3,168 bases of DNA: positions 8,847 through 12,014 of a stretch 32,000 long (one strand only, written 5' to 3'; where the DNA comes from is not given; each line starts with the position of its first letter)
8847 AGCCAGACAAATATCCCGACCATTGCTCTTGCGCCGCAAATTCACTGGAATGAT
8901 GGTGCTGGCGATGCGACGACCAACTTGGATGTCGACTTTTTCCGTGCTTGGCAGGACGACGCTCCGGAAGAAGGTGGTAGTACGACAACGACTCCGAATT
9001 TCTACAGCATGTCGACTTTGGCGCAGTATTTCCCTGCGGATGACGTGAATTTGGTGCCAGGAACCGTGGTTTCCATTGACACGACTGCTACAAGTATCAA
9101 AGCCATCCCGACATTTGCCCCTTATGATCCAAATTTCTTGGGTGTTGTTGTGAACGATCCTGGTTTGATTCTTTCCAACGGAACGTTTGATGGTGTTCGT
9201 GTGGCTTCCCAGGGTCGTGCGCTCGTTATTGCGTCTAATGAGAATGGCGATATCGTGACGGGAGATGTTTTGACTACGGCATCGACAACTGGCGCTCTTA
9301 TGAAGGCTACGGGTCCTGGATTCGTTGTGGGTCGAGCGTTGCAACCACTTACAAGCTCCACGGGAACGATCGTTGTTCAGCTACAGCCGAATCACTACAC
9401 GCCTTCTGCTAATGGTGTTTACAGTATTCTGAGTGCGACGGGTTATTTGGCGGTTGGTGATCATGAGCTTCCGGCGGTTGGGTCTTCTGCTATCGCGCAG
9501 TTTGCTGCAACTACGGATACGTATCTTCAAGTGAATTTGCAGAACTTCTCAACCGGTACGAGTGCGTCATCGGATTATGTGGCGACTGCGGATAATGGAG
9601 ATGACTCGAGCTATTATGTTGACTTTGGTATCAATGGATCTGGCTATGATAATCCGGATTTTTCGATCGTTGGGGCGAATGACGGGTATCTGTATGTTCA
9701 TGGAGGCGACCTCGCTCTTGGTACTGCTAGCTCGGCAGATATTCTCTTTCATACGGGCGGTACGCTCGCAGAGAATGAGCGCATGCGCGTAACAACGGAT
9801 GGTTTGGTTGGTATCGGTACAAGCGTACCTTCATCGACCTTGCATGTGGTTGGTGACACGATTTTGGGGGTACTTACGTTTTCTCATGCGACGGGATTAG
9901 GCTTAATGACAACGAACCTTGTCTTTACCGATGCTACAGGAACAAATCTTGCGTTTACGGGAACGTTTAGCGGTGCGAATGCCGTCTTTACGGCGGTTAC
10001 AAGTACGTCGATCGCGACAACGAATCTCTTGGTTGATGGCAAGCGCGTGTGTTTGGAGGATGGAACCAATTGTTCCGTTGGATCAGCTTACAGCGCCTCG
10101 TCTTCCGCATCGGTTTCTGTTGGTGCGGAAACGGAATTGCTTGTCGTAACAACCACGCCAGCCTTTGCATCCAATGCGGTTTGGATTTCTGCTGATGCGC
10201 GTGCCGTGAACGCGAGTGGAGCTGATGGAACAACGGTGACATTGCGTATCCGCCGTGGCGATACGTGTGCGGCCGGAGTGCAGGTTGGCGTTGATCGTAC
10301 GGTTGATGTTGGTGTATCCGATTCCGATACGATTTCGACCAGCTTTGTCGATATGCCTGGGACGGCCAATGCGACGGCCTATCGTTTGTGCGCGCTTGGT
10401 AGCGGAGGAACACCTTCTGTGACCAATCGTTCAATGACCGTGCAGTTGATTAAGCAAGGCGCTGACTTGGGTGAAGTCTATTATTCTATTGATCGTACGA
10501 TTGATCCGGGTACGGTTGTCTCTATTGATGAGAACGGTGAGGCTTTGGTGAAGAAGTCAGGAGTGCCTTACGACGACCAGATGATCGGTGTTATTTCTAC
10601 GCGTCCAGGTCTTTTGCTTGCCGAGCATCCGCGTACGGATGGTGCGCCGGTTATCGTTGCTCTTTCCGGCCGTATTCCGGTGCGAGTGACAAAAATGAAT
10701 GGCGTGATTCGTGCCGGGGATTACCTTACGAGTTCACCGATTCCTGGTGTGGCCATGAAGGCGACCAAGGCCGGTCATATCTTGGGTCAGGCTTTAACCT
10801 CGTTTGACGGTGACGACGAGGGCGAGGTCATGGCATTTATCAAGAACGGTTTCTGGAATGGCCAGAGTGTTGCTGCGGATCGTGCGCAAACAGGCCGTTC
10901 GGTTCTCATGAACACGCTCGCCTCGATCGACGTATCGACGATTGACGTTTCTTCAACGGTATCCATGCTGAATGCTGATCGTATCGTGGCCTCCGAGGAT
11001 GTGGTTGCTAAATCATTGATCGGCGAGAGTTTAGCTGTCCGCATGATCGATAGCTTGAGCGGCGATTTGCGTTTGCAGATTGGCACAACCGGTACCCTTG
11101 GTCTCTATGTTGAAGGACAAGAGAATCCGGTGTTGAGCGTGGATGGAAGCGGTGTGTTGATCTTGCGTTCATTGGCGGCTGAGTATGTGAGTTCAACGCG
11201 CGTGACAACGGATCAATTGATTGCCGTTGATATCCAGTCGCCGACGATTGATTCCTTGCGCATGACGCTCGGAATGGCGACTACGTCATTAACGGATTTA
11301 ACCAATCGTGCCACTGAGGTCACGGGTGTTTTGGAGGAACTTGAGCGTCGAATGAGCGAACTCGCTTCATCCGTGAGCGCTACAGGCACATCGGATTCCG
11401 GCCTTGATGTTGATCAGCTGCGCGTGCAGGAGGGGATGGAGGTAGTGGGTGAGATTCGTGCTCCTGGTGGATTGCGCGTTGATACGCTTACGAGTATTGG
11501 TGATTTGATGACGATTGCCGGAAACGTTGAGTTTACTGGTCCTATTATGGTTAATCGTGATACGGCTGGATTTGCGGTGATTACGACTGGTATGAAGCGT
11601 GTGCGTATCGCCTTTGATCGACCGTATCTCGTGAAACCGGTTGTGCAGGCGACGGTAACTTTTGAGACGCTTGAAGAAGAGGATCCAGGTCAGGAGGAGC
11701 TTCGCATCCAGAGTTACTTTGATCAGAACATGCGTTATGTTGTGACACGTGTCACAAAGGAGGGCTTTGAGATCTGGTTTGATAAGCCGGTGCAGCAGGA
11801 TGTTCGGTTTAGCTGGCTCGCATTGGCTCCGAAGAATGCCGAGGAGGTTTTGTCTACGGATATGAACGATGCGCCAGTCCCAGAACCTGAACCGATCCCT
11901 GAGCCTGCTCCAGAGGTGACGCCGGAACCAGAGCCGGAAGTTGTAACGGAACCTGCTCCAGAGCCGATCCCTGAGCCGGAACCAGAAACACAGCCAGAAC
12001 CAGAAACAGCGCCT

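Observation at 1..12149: Giant (>4,000 codons in-window, still open at the 5' edge) modular fibre/adhesin-like gene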

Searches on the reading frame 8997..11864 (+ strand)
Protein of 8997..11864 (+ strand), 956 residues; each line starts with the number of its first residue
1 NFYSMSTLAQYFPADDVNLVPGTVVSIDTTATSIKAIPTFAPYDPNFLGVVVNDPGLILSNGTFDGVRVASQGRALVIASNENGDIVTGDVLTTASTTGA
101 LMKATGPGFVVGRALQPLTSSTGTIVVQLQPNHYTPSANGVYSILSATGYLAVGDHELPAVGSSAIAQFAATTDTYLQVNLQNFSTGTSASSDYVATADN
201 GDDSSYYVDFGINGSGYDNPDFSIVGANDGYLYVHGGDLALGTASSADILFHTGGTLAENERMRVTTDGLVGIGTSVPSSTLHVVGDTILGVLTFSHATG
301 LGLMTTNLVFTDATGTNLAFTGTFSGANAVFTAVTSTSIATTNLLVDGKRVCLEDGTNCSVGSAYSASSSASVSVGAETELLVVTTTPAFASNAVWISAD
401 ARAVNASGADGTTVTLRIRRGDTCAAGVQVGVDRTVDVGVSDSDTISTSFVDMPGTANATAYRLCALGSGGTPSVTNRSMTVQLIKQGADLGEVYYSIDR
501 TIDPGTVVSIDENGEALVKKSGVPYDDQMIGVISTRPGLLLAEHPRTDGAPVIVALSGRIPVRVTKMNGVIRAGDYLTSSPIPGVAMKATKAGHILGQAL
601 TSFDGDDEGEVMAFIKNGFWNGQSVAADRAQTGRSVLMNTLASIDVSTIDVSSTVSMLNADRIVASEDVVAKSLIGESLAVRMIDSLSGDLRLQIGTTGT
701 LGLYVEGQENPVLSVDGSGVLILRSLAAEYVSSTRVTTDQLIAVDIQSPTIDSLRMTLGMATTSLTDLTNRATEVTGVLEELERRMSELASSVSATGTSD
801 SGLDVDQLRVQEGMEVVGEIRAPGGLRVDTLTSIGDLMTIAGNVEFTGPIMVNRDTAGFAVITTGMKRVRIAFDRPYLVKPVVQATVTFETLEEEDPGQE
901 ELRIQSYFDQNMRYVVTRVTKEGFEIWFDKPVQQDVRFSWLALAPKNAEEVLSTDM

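Call 51: predict_structure(alignment_id=A2)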
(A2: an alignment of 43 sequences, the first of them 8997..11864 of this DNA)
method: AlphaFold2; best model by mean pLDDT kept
length: 956 residues; sequences in the alignment: 43
mean_pLDDT: 65.7   pTM: 0.32
mean pLDDT of the five models: 65.7, 65.2, 61.6, 61.4, 60.2
residues with pLDDT >= 90: 277; 70-90: 191; 50-70: 130; < 50: 358
segments of 3 or more residues with pLDDT < 50: 140-261, 285-363, 624-689, 719-721, 725-768, 791-813, 948-956
pLDDT, mean of each block of 10 residues (from residue 1): 76 96 97 95 97 92 80 97 97 98 95 97 97 73 37 36 43 39 42 40 37 37 39 41 40 41 63 70 48 39 38 43 42 38 41 39 64 84 76 74 80 87 87 79 76 74 89 83 63 86 94 84 94 79 69 90 96 96 97 94 94 91 46 27 30 28 27 25 35 56 72 61 39 25 28 25 42 64 69 36 33 54 56 54 56 86 96 93 91 75 83 94 96 93 67 35
secondary structure, 60 per line:
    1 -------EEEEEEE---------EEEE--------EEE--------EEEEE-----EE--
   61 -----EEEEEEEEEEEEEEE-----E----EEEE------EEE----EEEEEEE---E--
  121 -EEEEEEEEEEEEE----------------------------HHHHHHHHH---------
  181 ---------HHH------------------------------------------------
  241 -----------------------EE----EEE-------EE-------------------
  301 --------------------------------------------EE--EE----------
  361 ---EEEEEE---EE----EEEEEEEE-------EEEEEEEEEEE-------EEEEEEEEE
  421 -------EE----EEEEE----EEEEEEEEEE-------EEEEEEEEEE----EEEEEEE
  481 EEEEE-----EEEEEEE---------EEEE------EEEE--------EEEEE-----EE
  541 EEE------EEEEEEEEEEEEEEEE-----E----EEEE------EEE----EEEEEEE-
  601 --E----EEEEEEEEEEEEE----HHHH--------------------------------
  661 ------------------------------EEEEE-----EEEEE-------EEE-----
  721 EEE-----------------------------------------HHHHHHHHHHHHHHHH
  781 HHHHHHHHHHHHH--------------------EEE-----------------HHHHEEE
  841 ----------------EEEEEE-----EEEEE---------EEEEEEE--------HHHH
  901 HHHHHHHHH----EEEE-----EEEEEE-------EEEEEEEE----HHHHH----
elements in order (helices of 4 or more, strands of 3 or more residues): E8-14 E24-27 E36-38 E47-51 E66-80 E91-94 E101-103 E108-114 E122-134 H163-171 E270-272 E364-369 E379-386 E394-404 E412-420 E434-438 E443-452 E460-469 E474-485 E491-497 E507-510 E517-520 E529-533 E539-543 E550-565 E576-579 E586-588 E593-599 E608-620 H625-628 E691-695 E701-705 E713-715 E721-723 H765-793 E814-816 H834-837 E838-840 E857-862 E868-872 E882-888 H897-909 E914-917 E923-928 E936-943 H948-952

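Call 53: fold_search(model_id=the predicted structure, library=pdb)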
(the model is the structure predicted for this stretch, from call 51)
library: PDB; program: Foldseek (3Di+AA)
matches with E <= 10: 1381; with E <= 0.001: 30
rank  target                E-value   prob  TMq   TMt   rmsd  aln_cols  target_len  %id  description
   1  9k09_A                1.8e-05  1.00  0.11  0.26  24.7       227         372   11  Cyanophage A4 portal-tail complex (released 2025-04-09)
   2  2wq4_B                1.4e-04  1.00  0.11  0.68   3.4       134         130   14  N-terminal domain of BC2L-C Lectin from Burkholderia cenocepacia (released 2010-01-12)
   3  4jdm_B                1.8e-04  1.00  0.11  0.37   6.0       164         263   14  Secreted Chlamydial Protein PGP3, full-length (released 2013-06-05)
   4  9ib7_C                2.4e-04  1.00  0.11  0.67   3.4       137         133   11  Tumor necrosis factor-like lectin PLTL from Photorhabdus laumondii in complex with Blood group B trisaccharide (released 2025-10-29)
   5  4jdo_B                2.7e-04  1.00  0.11  0.45   7.6       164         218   13  Secreted chlamydial protein pgp3, coiled-coil deletion (released 2013-06-05)
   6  8xcj_F                2.7e-04  1.00  0.10  0.19  12.5       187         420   12  Open State of central tail fiber of bacteriophage lambda upon binding to LamB (gpJ713-LamB complex) (released 2024-05-01)
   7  9wcb_F                2.7e-04  1.00  0.10  0.38  12.2       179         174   12  Open state of A8 gpJ 713 central tail fiber with OmpC G17 from E. coli EDL933 (released 2026-01-28)
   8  9ib9_B                3.2e-04  1.00  0.11  0.65   3.7       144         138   12  Tumor necrosis factor-like lectin PLTL from Photorhabdus laumondii in complex with B Lewis b pentasaccharide (released 2025-10-29)
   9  1stm_A                3.5e-04  1.00  0.08  0.37   7.8       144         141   13  SATELLITE PANICUM MOSAIC VIRUS (released 1997-01-27)
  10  4jdo_D                4.0e-04  1.00  0.11  0.43   8.0       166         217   14  Secreted chlamydial protein pgp3, coiled-coil deletion (released 2013-06-05)
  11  7vrn_I                4.4e-04  1.00  0.10  0.22   8.8       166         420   13  Structure of infectious bursal disease virus Gt strain (released 2022-03-30)
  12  7vrp_J                5.5e-04  1.00  0.11  0.22   4.9       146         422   12  Structure of infectious bursal disease virus Gx strain (released 2022-03-30)
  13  6tid_AAA              5.5e-04  1.00  0.10  0.56   4.3       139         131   14  Structure of the N terminal domain of Bc2L-C lectin (1-131) in complex with H-type 1 antigen (released 2020-01-22)
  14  6zzw_B                6.1e-04  1.00  0.10  0.60   4.2       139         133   14  Structure of the N terminal domain of Bc2L-C lectin (1-131) in complex with Globo H (H-type 3) and CAS No 912569-62-1 (released 2021-04-07)
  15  8d02                  6.8e-04  1.00  0.11  0.65   4.1       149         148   16  Crystal Structure of Bacillus anthracis BxpB (released 2023-05-24)
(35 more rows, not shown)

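Call 54: search_protein_families(library=pfam, alignment_id=A2, max_evalue=0.01)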
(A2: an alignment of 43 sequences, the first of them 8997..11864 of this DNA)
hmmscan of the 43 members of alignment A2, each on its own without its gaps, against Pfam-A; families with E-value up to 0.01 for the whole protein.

A. member 1, window:8997-11864:+ (956 aa): 0 families

B. families by the number of members that match (of 43 scanned): 5 families
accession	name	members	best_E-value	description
PF09458.16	H_lectin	7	8.2e-07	H-type lectin domain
PF11962.13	Peptidase_G2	3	5.7e-07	Peptidase_G2, IMC autoproteolytic cleavage domain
PF23982.2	XM1_gp53_minor_capsid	1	0.00085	XM1 gp53 minor capsid protein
PF12992.12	DUF3876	1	0.0023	Domain of unknown function, B. Theta Gene description (DUF3876)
PF12852.13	Cupin_6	1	0.004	Cupin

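Call 57: fold_search(model_id=the predicted structure, library=viral)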
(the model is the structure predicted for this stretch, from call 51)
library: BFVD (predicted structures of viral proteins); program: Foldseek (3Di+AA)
matches with E <= 10: 893; with E <= 0.001: 240
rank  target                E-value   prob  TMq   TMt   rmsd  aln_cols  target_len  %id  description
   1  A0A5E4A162            1.1e-09  1.00  0.12  0.24  38.1       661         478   15  (no name in the UniProt tables at hand)
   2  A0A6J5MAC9            1.2e-09  1.00  0.11  0.13  38.5       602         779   14  Uncharacterized protein [uncultured Caudovirales phage]
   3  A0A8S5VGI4            2.3e-09  1.00  0.12  0.59   3.2       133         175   29  Preneck appendage protein [Myoviridae sp. ctkfK18]
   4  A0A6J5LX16            4.9e-09  1.00  0.12  0.17   2.2       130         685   28  Uncharacterized protein [uncultured Caudovirales phage]
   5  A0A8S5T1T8            1.3e-08  1.00  0.12  0.61   2.8       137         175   30  Preneck appendage protein barrel, VIRAL PROTEIN.8A [Myoviridae sp. ctWb16]
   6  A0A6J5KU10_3          1.4e-08  1.00  0.12  0.10   1.8       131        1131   27  Uncharacterized protein [uncultured Caudovirales phage]
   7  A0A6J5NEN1            1.8e-08  1.00  0.11  0.49  12.6       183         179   16  Uncharacterized protein [uncultured Caudovirales phage]
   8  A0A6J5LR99            2.0e-08  1.00  0.10  0.15  51.7       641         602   15  Uncharacterized protein (Fragment) [uncultured Caudovirales phage]
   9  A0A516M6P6            2.2e-08  1.00  0.12  0.22   6.9       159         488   19  (no name in the UniProt tables at hand)
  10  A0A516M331            2.2e-08  1.00  0.11  0.18  24.7       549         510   14  (no name in the UniProt tables at hand)
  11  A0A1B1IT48            2.8e-08  1.00  0.11  0.16  52.3       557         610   17  (no name in the UniProt tables at hand)
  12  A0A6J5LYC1            4.8e-08  1.00  0.12  0.08   2.2       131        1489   24  Uncharacterized protein [uncultured Caudovirales phage]
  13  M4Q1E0                6.6e-08  1.00  0.11  0.18  29.9       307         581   13  (no name in the UniProt tables at hand)
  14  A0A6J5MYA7            8.7e-08  0.99  0.09  0.11  70.6       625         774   14  Collagen triple helix repeat [uncultured Caudovirales phage]
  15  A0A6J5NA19            9.7e-08  1.00  0.11  0.25  12.7       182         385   17  Uncharacterized protein [uncultured Caudovirales phage]
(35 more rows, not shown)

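Call 88: search_dna_similar(query=window:8997-11864:+, collection=phages, mode=protein, max_evalue=0.001, max_rows=15)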
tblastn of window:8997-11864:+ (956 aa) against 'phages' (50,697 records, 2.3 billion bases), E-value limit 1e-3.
Records with a match: 17; places in all: 17; records where one place covers at least 80% of the query: 0.
Best place of each record, by identity: <60% 17.
By first word of the organism name: Pseudomonas 11; Agrobacterium 2; Synechococcus 2; Sinorhizobium 1; Caudoviricetes 1.
By host as written in the record: Pseudomonas aeruginosa PAO1 5; - 4; Pseudomonas aeruginosa 3; Agrobacterium tumefaciens C58 2; Synechococcus sp. WH 7803 2; Sinohrizobium meliloti NRRL L-50 1.
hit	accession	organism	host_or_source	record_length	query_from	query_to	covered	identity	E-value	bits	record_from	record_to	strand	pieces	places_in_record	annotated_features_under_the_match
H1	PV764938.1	Sinorhizobium phage Phosso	Sinohrizobium meliloti NRRL L-50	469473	489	615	13%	41.0%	4e-9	67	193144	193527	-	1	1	hypothetical protein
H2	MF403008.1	Agrobacterium phage Atu_ph07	Agrobacterium tumefaciens C58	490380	489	617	13%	36.3%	3e-5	54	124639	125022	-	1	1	hypothetical protein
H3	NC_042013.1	Agrobacterium phage Atu_ph07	Agrobacterium tumefaciens C58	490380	489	617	13%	36.3%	3e-5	54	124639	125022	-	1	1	hypothetical protein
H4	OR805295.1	Pseudomonas phage Paride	Pseudomonas aeruginosa PAO1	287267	489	615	13%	34.3%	2e-6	58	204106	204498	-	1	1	hypothetical protein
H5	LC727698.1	Pseudomonas phage sp. 30-3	Pseudomonas aeruginosa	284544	489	615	13%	34.3%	2e-6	58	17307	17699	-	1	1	hypothetical protein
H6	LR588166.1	Pseudomonas phage vB_PaeM_MIJ3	-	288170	489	615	13%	34.3%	2e-6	58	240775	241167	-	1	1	hypothetical protein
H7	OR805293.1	Pseudomonas phage Deifobo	Pseudomonas aeruginosa PAO1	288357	489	615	13%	34.3%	2e-6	58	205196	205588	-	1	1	hypothetical protein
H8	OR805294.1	Pseudomonas phage Ettore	Pseudomonas aeruginosa PAO1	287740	489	615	13%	34.3%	2e-6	58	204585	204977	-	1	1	hypothetical protein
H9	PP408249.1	Pseudomonas phage vB_Pa-PAC2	Pseudomonas aeruginosa PAO1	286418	489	615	13%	34.3%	2e-6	58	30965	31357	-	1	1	baseplate wedge subunit and tail pin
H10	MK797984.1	Pseudomonas phage vB_PaeM_PA5oct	-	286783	489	615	13%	34.3%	2e-6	58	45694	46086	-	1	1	hypothetical protein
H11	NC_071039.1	Pseudomonas phage vB_PaeM_PA5oct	-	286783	489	615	13%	34.3%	2e-6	58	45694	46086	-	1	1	virion structural protein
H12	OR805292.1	Pseudomonas phage Cassandra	Pseudomonas aeruginosa PAO1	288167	489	615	13%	34.3%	2e-6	58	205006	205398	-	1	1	hypothetical protein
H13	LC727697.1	Pseudomonas phage sp. 30-2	Pseudomonas aeruginosa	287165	489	615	13%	34.3%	2e-6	58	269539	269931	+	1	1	hypothetical protein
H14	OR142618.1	Pseudomonas phage Callisto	Pseudomonas aeruginosa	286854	489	615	13%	34.3%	3e-6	57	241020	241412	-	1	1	hypothetical protein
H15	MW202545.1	Caudoviricetes sp.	Manatee Spring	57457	174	275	11%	30.1%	5e-4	50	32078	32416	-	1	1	phage-related tail fiber protein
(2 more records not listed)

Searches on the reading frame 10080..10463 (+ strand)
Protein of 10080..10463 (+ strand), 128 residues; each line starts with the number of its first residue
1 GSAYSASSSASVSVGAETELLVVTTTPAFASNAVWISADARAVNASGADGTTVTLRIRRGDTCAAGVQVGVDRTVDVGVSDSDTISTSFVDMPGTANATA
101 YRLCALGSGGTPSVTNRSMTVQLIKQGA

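Call 108: search_solved_structures(query=A8, max_evalue=10, show_alignments=2)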
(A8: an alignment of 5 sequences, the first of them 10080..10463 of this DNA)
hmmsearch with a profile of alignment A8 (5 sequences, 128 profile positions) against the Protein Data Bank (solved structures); distinct sequences matched with E-value up to 10: 5.
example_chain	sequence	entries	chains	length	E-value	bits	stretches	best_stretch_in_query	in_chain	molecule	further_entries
9efk_AE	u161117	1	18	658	5.1e-05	26.6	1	16-105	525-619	orf22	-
6vj5_C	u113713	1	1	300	0.079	16.3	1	57-91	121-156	ESX-5 secretion-associated protein EspG5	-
4kxr_C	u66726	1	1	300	0.32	14.3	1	57-91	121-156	EspG5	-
5xfs_C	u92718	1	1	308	0.33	14.3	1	57-91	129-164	ESX-5 secretion-associated protein EspG5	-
4w4l_C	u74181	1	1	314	0.34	14.2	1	57-91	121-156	EspG5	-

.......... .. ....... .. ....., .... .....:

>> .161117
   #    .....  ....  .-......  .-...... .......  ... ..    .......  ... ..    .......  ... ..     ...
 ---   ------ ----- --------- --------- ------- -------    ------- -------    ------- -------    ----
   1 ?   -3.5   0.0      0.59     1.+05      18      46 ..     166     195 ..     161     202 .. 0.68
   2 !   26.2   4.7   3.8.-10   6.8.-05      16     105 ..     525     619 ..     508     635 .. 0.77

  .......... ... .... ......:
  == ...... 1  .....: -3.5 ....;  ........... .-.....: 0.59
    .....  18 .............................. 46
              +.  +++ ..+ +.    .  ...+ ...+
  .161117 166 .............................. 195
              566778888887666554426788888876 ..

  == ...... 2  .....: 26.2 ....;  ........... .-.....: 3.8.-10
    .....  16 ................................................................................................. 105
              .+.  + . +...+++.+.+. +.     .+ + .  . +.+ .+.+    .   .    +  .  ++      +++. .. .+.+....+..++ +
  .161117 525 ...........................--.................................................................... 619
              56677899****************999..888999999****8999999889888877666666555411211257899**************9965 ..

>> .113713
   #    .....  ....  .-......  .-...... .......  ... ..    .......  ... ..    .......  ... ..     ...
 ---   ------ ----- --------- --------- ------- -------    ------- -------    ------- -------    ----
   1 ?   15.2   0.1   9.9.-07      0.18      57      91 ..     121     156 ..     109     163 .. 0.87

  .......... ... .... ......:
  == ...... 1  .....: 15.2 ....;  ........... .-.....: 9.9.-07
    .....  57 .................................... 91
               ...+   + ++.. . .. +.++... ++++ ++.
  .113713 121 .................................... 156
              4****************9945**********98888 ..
